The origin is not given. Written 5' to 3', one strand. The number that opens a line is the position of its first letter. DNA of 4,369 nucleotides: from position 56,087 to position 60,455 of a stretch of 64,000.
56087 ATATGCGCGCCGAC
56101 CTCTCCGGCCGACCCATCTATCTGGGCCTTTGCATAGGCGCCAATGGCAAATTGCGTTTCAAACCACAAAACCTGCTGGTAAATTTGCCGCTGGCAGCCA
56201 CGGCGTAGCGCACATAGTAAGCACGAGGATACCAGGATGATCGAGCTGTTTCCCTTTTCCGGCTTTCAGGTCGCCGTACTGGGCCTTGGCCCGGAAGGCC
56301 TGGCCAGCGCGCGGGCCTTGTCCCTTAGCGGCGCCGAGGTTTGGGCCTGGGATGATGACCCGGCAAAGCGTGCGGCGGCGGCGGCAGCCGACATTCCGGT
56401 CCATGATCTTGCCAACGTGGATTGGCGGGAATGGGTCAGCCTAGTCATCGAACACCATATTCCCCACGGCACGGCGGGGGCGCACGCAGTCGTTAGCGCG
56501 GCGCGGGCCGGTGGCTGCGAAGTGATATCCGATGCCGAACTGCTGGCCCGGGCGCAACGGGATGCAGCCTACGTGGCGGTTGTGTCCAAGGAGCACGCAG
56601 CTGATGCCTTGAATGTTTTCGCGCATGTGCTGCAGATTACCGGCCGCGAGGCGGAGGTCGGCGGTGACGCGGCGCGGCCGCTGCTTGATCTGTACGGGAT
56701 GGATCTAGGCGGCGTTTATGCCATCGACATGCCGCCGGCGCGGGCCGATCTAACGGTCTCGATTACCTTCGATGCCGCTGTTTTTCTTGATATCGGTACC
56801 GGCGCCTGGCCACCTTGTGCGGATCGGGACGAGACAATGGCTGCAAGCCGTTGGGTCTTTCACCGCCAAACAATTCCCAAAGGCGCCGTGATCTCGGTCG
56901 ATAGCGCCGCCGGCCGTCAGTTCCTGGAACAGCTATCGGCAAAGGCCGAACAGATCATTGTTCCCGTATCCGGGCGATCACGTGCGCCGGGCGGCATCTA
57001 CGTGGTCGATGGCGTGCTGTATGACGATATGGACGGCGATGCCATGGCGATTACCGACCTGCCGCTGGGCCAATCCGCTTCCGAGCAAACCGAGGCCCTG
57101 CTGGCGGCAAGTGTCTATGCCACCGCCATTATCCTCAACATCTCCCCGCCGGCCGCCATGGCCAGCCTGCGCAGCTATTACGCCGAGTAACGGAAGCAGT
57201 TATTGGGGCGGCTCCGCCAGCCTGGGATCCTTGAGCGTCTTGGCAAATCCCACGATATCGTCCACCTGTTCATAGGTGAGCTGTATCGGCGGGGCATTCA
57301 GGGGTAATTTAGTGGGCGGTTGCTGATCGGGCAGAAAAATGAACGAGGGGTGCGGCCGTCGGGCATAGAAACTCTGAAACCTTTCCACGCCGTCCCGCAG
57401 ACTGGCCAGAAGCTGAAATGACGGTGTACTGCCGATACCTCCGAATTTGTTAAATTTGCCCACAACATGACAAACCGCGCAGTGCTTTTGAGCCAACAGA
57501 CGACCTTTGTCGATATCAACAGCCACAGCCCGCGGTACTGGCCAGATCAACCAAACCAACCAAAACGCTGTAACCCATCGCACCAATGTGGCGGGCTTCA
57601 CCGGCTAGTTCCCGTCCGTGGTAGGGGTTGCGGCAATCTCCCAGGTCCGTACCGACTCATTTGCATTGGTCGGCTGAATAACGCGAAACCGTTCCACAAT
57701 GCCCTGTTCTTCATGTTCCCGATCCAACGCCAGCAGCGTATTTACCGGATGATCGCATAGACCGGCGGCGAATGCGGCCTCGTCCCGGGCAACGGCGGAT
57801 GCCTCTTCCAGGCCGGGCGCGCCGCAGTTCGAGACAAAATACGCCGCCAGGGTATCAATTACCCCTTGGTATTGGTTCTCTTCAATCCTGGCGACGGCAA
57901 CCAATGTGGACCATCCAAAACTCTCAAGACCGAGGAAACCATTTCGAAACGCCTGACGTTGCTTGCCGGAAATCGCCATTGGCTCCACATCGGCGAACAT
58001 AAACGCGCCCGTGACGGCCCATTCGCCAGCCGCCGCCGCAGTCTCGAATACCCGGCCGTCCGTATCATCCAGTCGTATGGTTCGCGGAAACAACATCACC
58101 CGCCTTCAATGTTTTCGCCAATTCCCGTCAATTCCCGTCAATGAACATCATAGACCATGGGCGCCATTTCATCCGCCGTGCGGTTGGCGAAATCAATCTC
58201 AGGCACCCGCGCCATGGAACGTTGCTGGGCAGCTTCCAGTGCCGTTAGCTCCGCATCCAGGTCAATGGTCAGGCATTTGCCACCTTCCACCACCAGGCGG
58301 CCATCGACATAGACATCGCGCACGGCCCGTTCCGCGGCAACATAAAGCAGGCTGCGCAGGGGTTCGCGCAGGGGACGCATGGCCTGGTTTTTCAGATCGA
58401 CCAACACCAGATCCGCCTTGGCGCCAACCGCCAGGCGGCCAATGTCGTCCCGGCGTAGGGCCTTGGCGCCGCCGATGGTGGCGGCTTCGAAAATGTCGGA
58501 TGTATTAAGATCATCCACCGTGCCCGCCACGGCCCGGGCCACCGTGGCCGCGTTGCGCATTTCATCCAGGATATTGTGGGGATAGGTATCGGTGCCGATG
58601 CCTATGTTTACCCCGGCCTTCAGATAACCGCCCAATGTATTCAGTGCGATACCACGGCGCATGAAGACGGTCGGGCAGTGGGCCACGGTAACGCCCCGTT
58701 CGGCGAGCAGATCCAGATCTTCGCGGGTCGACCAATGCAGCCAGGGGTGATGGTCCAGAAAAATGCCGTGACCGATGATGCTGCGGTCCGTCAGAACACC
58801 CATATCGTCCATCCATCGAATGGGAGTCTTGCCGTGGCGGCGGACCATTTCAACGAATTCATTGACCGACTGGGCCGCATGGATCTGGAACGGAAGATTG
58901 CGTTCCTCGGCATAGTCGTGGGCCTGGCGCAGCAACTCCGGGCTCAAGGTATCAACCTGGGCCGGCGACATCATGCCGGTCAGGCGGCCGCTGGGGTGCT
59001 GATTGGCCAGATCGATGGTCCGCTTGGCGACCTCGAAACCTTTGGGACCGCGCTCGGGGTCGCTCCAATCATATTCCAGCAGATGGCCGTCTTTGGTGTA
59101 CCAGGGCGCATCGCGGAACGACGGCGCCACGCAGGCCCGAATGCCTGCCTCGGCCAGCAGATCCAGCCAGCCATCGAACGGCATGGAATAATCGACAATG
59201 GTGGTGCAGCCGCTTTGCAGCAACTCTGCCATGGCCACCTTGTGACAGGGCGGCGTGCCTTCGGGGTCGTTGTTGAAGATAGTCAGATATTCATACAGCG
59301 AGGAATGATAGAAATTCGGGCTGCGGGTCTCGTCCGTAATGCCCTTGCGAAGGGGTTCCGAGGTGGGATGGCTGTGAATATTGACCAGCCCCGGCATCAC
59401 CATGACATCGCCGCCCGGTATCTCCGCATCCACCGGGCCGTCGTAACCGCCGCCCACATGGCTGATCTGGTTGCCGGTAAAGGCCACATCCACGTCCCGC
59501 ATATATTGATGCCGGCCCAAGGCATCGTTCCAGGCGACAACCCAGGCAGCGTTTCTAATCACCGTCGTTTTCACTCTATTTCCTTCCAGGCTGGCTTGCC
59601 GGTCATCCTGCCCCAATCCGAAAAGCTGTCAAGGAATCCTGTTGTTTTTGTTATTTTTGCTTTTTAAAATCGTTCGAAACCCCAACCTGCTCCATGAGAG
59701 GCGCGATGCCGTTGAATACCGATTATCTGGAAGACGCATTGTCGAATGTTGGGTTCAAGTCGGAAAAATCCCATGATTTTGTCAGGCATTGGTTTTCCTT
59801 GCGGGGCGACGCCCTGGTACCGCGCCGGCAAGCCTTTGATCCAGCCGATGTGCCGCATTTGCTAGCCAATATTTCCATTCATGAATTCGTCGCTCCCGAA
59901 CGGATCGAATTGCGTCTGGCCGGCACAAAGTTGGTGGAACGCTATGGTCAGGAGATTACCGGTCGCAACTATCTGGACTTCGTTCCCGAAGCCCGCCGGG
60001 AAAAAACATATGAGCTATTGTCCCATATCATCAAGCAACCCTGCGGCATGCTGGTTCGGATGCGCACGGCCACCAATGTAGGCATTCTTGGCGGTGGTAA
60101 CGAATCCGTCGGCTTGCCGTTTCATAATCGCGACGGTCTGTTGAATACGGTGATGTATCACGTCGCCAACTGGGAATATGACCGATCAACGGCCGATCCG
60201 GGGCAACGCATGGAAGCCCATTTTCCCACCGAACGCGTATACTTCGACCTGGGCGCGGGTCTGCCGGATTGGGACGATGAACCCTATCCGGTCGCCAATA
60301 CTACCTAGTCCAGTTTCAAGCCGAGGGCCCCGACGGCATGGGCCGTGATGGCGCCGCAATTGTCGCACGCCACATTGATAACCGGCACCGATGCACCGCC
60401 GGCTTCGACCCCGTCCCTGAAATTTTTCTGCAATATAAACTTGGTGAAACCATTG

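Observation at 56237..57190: MurD pseudoenzyme: P-loop erased, C-terminal domain absent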

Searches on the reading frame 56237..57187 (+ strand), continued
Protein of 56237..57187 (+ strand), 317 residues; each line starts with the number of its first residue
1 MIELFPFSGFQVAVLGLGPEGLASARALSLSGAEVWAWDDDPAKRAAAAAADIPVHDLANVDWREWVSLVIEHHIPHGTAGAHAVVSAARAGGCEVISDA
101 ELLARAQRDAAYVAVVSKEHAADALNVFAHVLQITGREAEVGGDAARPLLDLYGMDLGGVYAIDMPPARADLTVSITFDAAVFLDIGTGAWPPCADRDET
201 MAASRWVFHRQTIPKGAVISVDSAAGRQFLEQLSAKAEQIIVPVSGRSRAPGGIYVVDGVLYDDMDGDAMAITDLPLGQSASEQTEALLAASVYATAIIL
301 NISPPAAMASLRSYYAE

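Call 45: search_protein_families(library=pfam, proteins=[L137:9265-9984:+, L137:8531-9193:+, L137:10001-11317:+, L006:8001-9314:+, L006:9317-9613:+], max_evalue=0.01)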
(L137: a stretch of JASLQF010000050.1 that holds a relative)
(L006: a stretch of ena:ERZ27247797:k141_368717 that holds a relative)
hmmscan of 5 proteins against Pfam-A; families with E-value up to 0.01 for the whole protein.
L137:9265-9984:+ (240 aa): 2 families
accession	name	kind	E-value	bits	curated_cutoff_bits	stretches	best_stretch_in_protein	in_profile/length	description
PF16917.10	BPL_LplA_LipB_2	-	5.2e-34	117.8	27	1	8-186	2-182/183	Biotin/lipoate A/B protein ligase family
PF02237.23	BPL_C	-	0.00054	20.3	21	1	202-230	13-40/48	Biotin protein ligase C terminal domain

L137:8531-9193:+ (221 aa): 0 families

L137:10001-11317:+ (439 aa): 1 family
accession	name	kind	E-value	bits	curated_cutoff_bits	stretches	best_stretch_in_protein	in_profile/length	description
PF08245.18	Mur_ligase_M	-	1.7e-09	38.4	24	1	115-290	1-200/200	Mur ligase middle domain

L006:8001-9314:+ (438 aa): 0 families

L006:9317-9613:+ (99 aa): 0 families

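Call 66: search_protein_families(library=pfam, proteins=[P0037, P0074, P0065], max_evalue=0.01)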
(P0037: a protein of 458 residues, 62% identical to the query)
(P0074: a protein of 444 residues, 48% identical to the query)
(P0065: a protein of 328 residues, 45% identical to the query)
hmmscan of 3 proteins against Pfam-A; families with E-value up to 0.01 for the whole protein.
P0037 (458 aa): 0 families

P0074 (444 aa): 1 family
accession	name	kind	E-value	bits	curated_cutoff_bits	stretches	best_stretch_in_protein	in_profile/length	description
PF02826.25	2-Hacid_dh_C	-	0.0036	17.1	25.1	1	8-71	35-99/178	D-isomer specific 2-hydroxyacid dehydrogenase, NAD binding domain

P0065 (328 aa): 2 families
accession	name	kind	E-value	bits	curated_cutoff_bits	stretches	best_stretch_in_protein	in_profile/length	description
PF08245.18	Mur_ligase_M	-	2.3e-05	24.9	24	1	185-262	74-151/200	Mur ligase middle domain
PF21799.2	MurD-like_N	-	0.0014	19.3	27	1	21-109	3-87/88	Mur ligase MurD-like, N-terminal domain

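Call 73: search_protein_representatives(alignment_id=A2)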
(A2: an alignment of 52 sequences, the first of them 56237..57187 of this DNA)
Query: 52 sequences, 317 profile positions. Proteins with E-value up to 0.001 (for the whole library): 5118; up to 1e-10: 1666; up to 1e-30: 370. The best 150 are listed.
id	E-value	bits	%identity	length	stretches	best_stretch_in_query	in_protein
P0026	1.6e-147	507.0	-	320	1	1-314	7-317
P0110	4.1e-130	449.8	-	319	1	1-315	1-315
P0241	6.3e-130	449.2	-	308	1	1-314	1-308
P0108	1.4e-121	421.8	-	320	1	1-315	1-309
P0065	8.6e-121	419.2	-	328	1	1-315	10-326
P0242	2.6e-113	394.6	-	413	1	1-314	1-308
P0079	1.5e-112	392.1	-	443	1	1-314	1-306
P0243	2.2e-103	362.0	-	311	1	1-314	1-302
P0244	5.0e-100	351.0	-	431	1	1-314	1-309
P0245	3.4e-96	338.4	-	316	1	2-315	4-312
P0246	3.6e-93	328.5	-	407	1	36-314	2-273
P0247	9.3e-89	314.0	-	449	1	1-314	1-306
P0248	5.8e-88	311.3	-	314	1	1-314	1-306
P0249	9.1e-86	304.1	-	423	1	32-314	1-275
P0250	9.0e-83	294.3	-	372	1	1-250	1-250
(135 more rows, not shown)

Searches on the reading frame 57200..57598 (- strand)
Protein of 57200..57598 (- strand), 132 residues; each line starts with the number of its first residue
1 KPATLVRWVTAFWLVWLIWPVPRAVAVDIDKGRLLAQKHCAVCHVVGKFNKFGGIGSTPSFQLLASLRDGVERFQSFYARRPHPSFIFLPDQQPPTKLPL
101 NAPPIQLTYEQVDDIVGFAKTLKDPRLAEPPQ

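Call 3: search_protein_families(library=pfam, proteins=[window:57200-57598:-], max_evalue=0.1)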
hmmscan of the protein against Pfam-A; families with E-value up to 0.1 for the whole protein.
window:57200-57598:- (132 aa): 2 families
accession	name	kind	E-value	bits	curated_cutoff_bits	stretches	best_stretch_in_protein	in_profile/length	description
PF00034.26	Cytochrom_C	-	0.00056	21.6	21.3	1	30-122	2-89/90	Cytochrome c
PF13442.11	Cytochrome_CBB3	-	0.022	15.5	27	1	28-73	2-47/68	Cytochrome C oxidase, cbb3-type, subunit III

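Call 4: search_protein_families(library=ncbifam, proteins=[window:57200-57598:-], max_evalue=0.1)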
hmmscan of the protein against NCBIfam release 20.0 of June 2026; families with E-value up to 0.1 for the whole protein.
window:57200-57598:- (132 aa): 2 families
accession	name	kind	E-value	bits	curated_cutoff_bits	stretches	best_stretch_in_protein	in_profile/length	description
NF045930.1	Cytc6PetJCyano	equivalog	0.00044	20.2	135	1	8-48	7-47/110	cytochrome c6 PetJ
TIGR02603.1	CxxCH_TIGR02603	domain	0.06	13.3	68.15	0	28-48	2-22/134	putative heme-binding domain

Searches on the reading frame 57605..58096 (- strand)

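Call 3: search_protein_families(library=pfam, proteins=[window:57605-58096:-], max_evalue=0.1)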
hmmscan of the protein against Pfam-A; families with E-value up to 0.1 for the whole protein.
window:57605-58096:- (163 aa): 1 family
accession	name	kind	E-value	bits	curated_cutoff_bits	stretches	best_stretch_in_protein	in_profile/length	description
PF20115.4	DUF6505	-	2e-56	190.4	23.9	1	2-146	2-147/159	Family of unknown function (DUF6505)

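Call 4: search_protein_families(library=ncbifam, proteins=[window:57605-58096:-], max_evalue=0.1)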
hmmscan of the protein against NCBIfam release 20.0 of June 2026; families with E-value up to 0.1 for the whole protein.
window:57605-58096:- (163 aa): 1 family
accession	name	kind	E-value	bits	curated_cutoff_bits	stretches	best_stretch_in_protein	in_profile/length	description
NF004497.0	PRK05844.1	equivalog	0.08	12.6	243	0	21-75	8-57/186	pyruvate flavodoxin oxidoreductase subunit gamma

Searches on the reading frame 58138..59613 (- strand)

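Call 3: search_protein_families(library=pfam, proteins=[window:58138-59613:-], max_evalue=0.1)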
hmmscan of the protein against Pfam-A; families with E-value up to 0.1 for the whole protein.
window:58138-59613:- (491 aa): 2 families
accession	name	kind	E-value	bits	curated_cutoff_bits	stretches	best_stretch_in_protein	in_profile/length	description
PF01979.26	Amidohydro_1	-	2.7e-43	149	25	1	71-441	1-345/345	Amidohydrolase family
PF07969.17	Amidohydro_3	-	4.9e-16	59.7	29.7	1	126-442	163-472/472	Amidohydrolase family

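Call 4: search_protein_families(library=ncbifam, proteins=[window:58138-59613:-], max_evalue=0.1)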
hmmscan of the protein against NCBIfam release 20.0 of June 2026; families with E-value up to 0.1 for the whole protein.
window:58138-59613:- (491 aa): 46 families (the best 25 are shown)
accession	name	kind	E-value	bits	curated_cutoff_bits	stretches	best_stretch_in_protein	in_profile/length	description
NF004801.0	PRK06151.1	subfamily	6.2e-106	355.1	416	1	21-490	7-486/491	chlorohydrolase family protein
NF005557.0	PRK07228.1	equivalog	1.1e-50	172.7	522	1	18-461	4-432/445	5'-deoxyadenosine deaminase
NF004701.0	PRK06038.1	equivalog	1.5e-50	172.2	609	1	38-465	21-425/432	N-ethylammeline chlorohydrolase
NF006055.0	PRK08203.1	equivalog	4.4e-50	170.5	532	2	222-465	213-449/455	8-oxoguanine deaminase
NF006549.0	PRK09045.1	equivalog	3.6e-49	167.6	540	1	65-457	58-430/444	TRZ/ATZ family hydrolase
NF006252.0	PRK08393.1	equivalog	1.5e-48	165.8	617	1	39-456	19-413/424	N-ethylammeline chlorohydrolase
NF006056.0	PRK08204.1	subfamily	1.6e-41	142.6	391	1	15-469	3-443/449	hypothetical protein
NF006681.0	PRK09229.1-2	equivalog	2.7e-38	131.9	362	2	220-456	209-440/451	formimidoylglutamate deiminase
NF005211.0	PRK06687.1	equivalog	3.4e-36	124.9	703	2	210-452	180-419/419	TRZ/ATZ family protein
NF004995.0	PRK06380.1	subfamily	2.1e-34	119.2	567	1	18-453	4-410/418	metal-dependent hydrolase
NF009059.0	PRK12393.1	equivalog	1e-33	116.8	543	2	219-456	214-445/460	amidohydrolase family protein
NF005540.0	PRK07203.1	equivalog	2.1e-33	115.7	444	1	35-457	16-429/444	putative aminohydrolase SsnA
TIGR03314.1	Se_ssnA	subfamily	7.7e-32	110.7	455.5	1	35-454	15-425/441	putative selenium metabolism protein SsnA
NF012037.0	PRK15493.1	equivalog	2.3e-30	105.7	779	1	69-461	54-426/435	bifunctional S-methyl-5'-thioadenosine deaminase/S-adenosylhomocysteine deaminase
TIGR02022.1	hutF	equivalog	2.3e-28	99.1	413.05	2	224-446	214-435/455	formimidoylglutamate deiminase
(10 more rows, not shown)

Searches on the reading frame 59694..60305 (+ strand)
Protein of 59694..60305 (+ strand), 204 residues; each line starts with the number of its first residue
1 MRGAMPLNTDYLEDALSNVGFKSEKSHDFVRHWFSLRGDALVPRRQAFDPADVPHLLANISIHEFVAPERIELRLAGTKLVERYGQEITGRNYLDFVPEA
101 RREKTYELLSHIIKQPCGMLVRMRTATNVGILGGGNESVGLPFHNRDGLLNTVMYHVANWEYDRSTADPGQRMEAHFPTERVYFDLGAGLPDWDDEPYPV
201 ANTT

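Call 3: search_protein_families(library=pfam, proteins=[window:59694-60305:+], max_evalue=0.1)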
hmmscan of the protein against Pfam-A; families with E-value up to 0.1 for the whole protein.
window:59694-60305:+ (204 aa): 1 family
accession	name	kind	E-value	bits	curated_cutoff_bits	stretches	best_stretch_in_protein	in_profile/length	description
PF07310.19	PAS_5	-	3.6e-16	59.7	22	1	22-130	2-110/137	PAS domain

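Call 4: search_protein_families(library=ncbifam, proteins=[window:59694-60305:+], max_evalue=0.1)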
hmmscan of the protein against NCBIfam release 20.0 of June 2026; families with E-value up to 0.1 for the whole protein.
window:59694-60305:+ (204 aa): 1 family
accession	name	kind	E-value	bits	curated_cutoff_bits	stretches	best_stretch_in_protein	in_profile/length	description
NF051868.1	CellCycRegMopJ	equivalog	1.1e-13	51.2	200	1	26-114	15-105/164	motility/cell cycle regulatory protein MopJ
